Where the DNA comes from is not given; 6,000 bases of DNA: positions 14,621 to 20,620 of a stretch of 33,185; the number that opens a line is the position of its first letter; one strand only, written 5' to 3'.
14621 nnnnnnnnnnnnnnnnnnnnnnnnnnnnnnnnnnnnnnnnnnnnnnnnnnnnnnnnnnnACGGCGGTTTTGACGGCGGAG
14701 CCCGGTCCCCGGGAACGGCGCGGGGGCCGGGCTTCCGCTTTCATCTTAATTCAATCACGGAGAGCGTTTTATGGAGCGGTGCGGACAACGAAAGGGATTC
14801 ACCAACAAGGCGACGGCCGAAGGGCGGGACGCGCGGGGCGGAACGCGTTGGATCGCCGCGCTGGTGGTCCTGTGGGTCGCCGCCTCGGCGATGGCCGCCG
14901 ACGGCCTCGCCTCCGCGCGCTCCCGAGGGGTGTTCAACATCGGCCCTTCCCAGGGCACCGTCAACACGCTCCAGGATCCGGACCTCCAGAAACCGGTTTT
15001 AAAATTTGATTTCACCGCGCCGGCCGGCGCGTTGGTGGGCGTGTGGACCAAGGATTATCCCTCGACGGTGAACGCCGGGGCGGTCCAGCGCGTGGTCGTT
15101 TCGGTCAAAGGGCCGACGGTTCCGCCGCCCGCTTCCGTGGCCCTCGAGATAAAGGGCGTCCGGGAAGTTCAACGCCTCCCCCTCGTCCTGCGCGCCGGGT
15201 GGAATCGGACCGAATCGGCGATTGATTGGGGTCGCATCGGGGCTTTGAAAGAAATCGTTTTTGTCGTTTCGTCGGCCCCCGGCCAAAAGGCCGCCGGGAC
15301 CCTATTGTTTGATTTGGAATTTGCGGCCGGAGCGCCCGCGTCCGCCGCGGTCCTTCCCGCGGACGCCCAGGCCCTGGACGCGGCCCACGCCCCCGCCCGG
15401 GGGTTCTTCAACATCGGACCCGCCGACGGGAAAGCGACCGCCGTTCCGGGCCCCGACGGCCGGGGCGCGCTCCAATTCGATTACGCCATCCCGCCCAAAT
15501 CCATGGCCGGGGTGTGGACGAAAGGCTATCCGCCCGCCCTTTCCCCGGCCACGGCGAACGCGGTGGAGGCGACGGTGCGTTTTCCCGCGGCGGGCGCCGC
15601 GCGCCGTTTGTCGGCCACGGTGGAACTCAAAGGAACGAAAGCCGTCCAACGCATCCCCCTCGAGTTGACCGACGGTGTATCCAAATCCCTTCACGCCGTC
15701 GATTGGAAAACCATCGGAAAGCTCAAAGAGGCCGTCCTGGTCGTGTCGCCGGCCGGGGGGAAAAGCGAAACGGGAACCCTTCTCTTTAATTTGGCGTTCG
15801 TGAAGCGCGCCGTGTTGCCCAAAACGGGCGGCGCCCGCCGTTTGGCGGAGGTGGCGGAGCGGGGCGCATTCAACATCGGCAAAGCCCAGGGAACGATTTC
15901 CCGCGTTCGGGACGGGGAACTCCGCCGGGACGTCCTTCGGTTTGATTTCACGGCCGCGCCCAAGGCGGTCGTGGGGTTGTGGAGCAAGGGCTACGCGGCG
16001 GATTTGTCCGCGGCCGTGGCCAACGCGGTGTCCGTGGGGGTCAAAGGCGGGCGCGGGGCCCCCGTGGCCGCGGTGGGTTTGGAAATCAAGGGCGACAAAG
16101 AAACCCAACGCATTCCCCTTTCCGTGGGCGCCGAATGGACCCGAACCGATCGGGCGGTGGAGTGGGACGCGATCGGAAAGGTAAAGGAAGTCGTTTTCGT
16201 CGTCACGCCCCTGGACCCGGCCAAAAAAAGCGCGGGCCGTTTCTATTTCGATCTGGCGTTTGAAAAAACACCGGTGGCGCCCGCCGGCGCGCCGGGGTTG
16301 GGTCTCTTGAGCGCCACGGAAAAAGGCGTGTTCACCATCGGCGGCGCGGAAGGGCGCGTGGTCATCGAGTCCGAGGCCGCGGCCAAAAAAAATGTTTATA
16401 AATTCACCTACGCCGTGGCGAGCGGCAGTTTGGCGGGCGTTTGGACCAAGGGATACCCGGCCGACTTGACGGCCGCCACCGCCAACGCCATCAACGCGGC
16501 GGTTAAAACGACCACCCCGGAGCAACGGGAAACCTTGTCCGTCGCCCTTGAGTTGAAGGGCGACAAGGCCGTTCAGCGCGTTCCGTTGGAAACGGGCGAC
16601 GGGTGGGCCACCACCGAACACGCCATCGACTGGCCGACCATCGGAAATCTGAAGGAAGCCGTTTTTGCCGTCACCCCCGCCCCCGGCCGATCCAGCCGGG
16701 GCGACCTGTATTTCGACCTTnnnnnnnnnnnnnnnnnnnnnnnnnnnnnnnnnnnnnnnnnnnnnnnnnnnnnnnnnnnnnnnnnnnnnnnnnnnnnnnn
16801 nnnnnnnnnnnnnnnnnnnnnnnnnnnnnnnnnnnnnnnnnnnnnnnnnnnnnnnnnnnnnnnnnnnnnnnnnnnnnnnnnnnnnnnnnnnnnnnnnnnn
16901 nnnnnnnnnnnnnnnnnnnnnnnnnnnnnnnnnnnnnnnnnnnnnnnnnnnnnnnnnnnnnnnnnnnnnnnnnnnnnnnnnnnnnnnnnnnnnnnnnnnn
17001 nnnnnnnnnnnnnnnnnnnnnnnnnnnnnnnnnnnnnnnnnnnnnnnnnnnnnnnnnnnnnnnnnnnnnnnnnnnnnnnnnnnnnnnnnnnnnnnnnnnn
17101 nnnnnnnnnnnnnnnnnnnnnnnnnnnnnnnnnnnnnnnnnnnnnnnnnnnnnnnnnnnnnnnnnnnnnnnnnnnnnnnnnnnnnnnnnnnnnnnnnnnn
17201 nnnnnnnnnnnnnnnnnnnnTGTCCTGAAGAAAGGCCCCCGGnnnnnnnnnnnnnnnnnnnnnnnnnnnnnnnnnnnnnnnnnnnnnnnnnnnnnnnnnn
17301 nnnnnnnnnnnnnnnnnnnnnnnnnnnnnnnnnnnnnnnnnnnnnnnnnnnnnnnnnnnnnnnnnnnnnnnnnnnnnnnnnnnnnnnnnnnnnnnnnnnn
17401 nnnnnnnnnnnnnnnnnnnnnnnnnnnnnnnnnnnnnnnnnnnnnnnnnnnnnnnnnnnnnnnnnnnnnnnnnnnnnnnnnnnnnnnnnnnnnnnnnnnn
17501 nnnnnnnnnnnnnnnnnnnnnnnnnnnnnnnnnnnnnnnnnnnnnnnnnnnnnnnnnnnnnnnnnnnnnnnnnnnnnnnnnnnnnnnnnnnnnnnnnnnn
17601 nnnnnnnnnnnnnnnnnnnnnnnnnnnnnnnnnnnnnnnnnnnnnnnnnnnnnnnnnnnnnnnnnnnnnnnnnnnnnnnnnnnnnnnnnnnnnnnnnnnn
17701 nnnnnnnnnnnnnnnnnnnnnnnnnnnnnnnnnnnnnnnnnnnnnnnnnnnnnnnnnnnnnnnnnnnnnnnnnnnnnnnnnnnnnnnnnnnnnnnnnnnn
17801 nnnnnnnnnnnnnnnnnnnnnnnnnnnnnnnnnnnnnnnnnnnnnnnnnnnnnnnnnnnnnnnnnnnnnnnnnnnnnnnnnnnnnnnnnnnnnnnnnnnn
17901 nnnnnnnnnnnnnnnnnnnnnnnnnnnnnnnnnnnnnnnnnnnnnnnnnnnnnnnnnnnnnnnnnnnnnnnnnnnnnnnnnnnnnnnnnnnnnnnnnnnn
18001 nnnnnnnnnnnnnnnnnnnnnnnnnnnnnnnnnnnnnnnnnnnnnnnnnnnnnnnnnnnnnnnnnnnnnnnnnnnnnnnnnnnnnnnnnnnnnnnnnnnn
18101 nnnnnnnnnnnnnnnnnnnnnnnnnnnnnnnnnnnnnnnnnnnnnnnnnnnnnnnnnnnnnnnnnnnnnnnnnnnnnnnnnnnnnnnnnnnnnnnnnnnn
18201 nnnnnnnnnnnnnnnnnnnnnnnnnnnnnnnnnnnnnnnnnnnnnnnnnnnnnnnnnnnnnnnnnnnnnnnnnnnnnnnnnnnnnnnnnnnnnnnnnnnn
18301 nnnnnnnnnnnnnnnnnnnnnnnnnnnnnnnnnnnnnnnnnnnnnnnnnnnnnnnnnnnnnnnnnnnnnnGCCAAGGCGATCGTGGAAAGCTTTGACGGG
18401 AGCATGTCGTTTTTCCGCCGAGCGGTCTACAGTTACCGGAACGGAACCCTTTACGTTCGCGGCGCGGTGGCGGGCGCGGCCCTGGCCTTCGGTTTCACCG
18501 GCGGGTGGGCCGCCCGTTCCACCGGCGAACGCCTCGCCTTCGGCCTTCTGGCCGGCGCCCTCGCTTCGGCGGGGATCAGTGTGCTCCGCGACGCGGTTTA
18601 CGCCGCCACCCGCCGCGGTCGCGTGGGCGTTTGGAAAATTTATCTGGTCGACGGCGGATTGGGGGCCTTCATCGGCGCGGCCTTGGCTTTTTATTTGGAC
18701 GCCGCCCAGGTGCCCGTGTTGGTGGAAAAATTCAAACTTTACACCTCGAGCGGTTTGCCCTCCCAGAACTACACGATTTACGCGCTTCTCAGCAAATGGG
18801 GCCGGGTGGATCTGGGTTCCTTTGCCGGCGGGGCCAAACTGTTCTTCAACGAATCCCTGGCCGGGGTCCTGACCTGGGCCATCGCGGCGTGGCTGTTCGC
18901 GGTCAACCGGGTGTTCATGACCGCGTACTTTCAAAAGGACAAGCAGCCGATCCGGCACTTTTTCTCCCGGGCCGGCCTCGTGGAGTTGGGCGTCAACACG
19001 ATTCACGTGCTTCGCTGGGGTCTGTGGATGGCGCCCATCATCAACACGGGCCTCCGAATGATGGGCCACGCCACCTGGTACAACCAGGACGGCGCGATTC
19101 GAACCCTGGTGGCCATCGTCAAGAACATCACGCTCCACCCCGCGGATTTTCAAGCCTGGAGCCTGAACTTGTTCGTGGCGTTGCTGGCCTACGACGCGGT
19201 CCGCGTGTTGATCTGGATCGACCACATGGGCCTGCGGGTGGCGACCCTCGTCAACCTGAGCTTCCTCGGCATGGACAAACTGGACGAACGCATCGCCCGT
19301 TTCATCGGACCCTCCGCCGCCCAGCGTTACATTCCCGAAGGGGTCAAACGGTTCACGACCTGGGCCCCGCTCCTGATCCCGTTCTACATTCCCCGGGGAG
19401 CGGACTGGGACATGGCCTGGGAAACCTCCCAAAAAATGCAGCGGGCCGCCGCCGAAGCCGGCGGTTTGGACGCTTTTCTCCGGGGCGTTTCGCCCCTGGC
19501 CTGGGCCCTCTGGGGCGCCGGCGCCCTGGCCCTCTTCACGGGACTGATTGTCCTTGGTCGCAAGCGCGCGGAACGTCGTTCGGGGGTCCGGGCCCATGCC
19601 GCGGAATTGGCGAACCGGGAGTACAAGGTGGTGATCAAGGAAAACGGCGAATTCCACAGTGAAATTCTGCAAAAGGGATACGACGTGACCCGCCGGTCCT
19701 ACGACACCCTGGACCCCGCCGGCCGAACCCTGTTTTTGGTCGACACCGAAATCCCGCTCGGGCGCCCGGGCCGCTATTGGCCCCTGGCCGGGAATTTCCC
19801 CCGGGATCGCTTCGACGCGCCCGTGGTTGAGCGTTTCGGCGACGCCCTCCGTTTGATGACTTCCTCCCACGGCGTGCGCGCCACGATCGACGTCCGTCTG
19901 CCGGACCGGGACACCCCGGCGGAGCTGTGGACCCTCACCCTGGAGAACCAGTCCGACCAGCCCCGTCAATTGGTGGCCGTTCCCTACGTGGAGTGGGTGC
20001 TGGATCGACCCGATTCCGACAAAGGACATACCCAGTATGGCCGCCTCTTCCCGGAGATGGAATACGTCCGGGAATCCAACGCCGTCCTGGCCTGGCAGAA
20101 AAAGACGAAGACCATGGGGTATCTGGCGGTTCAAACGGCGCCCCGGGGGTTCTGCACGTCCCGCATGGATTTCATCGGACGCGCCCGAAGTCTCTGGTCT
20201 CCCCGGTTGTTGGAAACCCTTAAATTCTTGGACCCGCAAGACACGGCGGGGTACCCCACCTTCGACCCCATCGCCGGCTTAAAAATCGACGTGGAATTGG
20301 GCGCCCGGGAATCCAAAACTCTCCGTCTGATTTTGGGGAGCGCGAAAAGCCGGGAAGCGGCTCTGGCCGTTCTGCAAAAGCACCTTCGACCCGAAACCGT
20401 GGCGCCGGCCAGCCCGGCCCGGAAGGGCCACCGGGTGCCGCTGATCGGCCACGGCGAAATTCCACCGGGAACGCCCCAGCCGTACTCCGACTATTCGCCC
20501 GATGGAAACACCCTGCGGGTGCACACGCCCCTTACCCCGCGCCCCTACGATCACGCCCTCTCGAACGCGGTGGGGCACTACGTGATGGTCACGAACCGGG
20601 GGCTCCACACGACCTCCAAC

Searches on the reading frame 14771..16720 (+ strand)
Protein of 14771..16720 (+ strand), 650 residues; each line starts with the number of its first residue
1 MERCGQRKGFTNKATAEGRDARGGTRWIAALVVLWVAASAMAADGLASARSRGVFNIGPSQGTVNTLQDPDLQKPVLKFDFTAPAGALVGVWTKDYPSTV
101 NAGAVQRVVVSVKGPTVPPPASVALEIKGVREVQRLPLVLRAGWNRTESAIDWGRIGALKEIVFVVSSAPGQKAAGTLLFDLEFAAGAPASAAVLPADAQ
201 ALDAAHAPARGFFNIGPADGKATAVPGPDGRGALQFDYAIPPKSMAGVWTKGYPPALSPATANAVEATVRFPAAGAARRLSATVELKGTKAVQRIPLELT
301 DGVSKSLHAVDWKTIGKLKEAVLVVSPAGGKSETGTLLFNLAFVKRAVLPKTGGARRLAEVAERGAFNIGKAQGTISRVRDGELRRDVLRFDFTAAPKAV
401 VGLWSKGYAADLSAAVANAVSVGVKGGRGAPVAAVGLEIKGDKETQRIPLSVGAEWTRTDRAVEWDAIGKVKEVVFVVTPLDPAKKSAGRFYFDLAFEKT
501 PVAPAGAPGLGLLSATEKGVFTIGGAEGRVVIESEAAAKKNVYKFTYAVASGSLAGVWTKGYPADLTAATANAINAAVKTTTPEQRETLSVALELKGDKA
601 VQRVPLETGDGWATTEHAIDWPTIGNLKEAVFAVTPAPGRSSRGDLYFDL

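Call 60: search_protein_families(library=pfam, proteins=[window:14771-16720:+], max_evalue=0.5)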
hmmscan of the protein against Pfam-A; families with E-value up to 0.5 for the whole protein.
window:14771-16720:+ (650 aa): 2 families
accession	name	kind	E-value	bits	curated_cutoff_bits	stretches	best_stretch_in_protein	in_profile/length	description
PF16048.10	Antimicrobial23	-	3e-05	24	25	0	249-255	7-13/17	Frog antimicrobial peptide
PF24289.1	DUF7477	-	0.095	12.3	27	0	525-587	170-230/268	Domain of unknown function (DUF7477)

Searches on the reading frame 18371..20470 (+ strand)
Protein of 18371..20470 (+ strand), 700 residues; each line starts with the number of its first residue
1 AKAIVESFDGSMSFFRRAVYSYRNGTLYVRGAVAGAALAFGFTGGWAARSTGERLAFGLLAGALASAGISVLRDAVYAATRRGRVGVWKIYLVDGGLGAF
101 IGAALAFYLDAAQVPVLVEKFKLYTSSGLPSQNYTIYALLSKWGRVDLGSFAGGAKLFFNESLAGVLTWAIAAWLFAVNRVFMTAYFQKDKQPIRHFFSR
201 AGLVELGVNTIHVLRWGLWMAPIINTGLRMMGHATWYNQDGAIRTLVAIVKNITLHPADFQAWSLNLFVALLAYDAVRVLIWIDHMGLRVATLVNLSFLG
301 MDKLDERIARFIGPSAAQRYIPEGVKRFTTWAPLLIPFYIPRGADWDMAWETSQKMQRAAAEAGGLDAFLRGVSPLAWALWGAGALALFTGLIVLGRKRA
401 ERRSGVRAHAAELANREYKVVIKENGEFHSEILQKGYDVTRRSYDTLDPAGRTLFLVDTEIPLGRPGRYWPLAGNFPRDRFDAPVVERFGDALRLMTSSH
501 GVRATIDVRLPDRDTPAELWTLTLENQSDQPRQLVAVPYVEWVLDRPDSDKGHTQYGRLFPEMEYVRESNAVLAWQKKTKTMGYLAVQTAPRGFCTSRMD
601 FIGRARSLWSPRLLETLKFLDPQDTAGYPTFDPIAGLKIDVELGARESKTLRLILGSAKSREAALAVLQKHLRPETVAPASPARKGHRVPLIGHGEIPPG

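Call 60: search_protein_families(library=pfam, proteins=[window:18371-20470:+], max_evalue=0.5)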
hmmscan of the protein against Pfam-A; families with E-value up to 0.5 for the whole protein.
window:18371-20470:+ (700 aa): 1 family
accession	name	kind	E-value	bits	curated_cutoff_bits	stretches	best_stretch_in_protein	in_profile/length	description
PF06165.18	GH94_b-supersand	-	3.8e-30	105.6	23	1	413-656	8-251/251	Glycosyl hydrolase 94, supersandwich domain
